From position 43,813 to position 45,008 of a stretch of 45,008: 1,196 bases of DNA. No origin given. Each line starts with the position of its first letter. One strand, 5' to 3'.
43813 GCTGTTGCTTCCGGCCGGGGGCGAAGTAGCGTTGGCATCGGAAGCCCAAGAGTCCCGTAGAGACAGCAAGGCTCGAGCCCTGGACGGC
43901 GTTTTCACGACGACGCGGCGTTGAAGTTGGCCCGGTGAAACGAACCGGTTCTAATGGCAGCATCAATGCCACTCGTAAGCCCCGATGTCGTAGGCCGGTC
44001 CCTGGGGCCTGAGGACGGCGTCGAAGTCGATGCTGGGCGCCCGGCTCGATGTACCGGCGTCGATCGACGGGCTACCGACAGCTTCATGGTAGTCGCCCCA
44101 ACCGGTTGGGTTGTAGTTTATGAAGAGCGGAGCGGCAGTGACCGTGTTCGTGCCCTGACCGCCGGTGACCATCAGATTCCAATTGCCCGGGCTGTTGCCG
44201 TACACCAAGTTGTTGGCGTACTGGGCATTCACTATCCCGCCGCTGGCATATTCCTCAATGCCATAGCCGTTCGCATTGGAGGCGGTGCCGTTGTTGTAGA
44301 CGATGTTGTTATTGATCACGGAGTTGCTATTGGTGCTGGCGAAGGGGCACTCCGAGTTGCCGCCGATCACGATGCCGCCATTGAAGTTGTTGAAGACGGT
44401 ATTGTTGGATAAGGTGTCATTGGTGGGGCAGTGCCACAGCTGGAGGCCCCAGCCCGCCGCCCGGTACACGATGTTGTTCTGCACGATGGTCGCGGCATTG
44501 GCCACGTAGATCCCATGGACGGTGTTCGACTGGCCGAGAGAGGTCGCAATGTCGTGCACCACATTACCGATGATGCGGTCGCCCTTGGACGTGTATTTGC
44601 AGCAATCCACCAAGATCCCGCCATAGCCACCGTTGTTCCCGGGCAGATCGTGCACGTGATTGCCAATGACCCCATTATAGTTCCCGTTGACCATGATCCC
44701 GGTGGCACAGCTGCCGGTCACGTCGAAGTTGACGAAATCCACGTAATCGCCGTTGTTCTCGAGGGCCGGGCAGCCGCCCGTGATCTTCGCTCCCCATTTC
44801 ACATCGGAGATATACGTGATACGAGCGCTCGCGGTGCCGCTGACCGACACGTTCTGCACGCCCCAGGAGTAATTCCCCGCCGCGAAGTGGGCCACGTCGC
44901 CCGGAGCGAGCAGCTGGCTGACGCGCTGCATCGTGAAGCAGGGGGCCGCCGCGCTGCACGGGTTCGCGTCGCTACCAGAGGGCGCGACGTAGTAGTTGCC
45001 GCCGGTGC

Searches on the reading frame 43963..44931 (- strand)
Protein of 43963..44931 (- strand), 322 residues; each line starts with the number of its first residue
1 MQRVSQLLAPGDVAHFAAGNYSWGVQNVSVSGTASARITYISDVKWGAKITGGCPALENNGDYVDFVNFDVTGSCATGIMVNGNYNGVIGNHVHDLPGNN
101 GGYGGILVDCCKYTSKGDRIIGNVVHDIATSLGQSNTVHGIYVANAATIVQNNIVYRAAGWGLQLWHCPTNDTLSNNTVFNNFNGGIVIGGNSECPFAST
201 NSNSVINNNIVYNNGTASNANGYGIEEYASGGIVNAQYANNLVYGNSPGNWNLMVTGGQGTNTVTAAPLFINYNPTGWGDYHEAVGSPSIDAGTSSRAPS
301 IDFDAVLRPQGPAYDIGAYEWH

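Call 8: search_protein_families(library=pfam, proteins=[window:43963-44931:-], max_evalue=0.01)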
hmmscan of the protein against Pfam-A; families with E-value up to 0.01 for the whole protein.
window:43963-44931:- (322 aa): 1 family
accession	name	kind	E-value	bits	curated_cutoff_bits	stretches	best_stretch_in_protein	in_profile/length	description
PF13229.12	Beta_helix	-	2.4e-05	24.5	25.9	1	77-247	1-138/158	Right handed beta helix region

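Call 60: find_encoding_contigs(protein=window:43963-44931:-, flank=10000, max_places=3)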
Protein window:43963-44931:- (322 aa): no gene with exactly this product is on record in the collection.
